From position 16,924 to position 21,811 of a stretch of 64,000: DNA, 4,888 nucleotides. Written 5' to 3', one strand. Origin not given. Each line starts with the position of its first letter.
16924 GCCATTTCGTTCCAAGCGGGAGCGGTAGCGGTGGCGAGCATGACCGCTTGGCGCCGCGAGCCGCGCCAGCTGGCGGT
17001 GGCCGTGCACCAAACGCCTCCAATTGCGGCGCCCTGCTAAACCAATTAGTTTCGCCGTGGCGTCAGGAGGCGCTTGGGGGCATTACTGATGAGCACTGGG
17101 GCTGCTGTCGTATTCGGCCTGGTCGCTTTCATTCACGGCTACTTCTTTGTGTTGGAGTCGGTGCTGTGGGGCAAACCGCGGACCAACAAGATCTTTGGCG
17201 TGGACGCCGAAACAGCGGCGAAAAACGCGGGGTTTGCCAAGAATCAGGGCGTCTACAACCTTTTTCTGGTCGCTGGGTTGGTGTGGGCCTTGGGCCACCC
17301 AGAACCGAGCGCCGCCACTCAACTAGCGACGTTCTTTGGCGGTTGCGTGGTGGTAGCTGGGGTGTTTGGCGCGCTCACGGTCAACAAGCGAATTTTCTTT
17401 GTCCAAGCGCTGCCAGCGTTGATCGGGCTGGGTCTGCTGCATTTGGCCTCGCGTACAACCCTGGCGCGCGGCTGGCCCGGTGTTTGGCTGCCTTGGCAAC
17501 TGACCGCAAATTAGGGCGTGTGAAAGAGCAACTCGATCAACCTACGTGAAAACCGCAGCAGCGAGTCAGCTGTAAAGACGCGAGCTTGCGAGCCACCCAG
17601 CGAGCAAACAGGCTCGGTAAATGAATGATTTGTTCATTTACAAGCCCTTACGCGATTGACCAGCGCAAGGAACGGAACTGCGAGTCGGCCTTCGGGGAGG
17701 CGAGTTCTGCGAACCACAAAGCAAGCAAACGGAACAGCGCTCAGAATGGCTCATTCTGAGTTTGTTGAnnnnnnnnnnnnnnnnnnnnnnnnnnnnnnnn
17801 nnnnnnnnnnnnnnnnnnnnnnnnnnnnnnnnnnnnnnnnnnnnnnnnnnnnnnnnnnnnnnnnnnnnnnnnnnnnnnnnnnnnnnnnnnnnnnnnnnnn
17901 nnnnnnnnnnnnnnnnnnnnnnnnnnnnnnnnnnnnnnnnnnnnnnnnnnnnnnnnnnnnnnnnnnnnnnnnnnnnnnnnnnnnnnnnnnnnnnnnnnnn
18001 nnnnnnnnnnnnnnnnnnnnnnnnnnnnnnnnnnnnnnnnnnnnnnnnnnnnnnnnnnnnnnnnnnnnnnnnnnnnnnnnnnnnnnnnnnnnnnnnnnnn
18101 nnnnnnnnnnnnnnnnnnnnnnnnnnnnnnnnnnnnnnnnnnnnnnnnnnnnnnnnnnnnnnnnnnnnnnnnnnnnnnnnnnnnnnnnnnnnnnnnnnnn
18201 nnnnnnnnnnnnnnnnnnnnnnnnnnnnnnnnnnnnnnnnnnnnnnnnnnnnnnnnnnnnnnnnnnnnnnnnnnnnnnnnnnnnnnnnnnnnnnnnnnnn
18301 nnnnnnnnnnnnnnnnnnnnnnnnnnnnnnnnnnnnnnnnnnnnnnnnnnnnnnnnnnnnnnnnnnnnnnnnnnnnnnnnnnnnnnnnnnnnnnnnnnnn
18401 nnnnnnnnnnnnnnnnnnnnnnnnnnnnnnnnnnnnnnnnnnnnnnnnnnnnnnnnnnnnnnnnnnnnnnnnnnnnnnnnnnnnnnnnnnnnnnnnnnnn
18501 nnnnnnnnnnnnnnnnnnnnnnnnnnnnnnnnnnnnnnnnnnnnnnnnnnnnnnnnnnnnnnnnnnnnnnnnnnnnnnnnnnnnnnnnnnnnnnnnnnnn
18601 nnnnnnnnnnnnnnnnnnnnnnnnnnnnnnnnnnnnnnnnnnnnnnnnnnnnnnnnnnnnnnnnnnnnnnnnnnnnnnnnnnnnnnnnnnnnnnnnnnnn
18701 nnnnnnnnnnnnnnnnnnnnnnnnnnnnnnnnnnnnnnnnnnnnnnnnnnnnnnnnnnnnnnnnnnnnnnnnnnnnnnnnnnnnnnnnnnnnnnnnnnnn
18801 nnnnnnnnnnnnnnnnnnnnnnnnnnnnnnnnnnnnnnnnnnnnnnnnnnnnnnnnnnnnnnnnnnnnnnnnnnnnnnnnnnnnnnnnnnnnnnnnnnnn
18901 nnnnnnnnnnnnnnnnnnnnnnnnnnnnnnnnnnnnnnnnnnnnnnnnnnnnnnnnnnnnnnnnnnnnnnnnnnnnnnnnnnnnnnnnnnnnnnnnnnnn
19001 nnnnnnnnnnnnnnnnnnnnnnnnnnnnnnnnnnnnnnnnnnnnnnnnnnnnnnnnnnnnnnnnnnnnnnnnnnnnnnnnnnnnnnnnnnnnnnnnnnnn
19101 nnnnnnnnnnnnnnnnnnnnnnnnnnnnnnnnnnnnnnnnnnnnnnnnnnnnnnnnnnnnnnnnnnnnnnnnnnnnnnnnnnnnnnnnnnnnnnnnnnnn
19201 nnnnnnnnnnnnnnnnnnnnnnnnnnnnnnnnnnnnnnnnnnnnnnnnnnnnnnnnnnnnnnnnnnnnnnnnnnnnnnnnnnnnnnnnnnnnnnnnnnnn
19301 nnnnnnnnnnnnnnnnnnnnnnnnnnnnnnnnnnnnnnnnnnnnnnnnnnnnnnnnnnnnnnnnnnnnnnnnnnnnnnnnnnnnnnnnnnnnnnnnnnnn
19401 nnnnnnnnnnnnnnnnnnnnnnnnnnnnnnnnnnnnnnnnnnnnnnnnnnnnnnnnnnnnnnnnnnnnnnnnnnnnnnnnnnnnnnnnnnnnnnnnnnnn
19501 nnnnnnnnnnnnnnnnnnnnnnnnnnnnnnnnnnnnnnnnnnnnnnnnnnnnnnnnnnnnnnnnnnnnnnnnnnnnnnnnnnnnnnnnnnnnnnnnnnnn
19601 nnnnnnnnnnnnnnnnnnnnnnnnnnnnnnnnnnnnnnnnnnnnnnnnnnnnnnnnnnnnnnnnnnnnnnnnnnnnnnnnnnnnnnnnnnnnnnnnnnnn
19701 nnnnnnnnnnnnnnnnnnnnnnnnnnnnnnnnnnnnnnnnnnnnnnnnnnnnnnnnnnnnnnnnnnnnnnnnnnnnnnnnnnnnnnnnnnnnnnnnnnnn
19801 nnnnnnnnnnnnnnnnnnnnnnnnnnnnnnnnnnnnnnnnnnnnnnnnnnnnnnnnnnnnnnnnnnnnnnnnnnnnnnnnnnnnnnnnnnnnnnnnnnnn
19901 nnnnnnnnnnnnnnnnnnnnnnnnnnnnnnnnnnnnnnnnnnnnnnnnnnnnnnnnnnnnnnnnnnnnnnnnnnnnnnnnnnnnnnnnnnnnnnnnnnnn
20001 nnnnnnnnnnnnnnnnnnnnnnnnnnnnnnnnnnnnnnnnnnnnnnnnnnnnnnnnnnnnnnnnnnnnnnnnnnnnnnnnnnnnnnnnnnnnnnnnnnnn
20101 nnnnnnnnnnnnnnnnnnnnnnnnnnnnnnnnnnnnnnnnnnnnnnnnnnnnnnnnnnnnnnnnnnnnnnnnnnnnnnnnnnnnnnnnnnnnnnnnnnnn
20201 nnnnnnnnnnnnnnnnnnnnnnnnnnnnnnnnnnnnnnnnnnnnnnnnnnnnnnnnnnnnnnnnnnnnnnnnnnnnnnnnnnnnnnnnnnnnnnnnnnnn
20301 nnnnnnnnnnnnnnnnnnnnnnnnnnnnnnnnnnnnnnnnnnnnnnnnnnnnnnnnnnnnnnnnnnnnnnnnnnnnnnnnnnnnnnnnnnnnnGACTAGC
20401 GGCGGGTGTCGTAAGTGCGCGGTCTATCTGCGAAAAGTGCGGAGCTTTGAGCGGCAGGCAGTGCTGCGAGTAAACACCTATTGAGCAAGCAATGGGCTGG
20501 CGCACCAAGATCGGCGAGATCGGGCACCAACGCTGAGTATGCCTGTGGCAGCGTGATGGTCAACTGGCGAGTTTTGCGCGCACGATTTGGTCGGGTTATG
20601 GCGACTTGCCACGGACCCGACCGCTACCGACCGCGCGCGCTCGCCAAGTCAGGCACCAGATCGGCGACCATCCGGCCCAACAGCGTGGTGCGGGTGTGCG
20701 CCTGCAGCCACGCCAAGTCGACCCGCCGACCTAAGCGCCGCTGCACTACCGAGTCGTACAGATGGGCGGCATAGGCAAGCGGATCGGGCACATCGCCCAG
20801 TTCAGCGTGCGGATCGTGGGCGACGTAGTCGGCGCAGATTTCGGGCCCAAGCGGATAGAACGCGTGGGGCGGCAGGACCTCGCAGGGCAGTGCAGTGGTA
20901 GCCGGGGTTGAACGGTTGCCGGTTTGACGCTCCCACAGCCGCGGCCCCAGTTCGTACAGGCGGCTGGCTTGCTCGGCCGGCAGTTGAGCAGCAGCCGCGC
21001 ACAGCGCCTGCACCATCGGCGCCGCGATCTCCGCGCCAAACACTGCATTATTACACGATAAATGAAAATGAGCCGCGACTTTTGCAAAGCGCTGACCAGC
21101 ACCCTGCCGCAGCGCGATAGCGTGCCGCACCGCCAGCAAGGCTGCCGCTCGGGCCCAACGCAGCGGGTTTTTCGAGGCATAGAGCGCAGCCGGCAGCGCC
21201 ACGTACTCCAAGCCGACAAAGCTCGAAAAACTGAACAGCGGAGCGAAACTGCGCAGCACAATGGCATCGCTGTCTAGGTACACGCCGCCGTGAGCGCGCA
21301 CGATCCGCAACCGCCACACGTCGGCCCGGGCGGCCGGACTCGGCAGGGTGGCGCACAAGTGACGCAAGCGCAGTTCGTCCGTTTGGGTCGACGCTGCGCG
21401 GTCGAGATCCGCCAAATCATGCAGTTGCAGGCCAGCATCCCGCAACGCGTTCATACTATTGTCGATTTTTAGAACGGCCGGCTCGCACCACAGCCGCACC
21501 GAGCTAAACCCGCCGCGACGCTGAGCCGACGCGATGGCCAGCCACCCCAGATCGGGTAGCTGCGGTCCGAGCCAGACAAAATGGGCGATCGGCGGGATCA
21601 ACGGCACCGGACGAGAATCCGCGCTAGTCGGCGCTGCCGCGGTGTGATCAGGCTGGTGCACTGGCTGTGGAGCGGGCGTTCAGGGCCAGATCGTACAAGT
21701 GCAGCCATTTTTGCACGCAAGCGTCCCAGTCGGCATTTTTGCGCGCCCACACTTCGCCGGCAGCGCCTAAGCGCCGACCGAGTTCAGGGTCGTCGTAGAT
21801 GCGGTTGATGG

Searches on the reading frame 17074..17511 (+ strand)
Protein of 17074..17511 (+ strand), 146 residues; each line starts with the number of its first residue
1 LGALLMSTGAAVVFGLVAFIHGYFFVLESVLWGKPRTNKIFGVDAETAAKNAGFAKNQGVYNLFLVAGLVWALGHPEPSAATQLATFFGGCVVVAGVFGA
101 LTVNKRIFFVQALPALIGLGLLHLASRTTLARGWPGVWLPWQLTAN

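Call 44: search_protein_families(library=pfam, proteins=[window:17074-17511:+], max_evalue=0.01)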
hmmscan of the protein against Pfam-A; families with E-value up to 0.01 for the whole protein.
window:17074-17511:+ (146 aa): 1 family
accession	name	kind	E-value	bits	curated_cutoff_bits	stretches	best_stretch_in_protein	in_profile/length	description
PF06993.17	DUF1304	-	1.6e-37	128.3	26.9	1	15-122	1-109/110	Protein of unknown function (DUF1304)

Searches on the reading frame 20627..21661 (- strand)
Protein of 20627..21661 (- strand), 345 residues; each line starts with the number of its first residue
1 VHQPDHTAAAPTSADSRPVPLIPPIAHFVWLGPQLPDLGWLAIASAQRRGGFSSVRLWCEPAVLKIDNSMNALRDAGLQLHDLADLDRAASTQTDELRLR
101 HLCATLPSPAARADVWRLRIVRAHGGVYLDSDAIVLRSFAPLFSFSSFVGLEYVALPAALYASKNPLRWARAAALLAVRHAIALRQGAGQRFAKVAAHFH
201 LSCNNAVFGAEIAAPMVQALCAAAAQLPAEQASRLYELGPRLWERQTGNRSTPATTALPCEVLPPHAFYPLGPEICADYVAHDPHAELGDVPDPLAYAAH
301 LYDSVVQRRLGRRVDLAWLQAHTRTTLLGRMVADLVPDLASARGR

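Call 44: search_protein_families(library=pfam, proteins=[window:20627-21661:-], max_evalue=0.01)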
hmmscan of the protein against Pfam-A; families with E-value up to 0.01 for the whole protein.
window:20627-21661:- (345 aa): 1 family
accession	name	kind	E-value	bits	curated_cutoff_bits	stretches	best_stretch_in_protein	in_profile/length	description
PF04488.21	Gly_transf_sug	-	8.4e-10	39.7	23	1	84-146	31-90/93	Glycosyltransferase sugar-binding region containing DXD motif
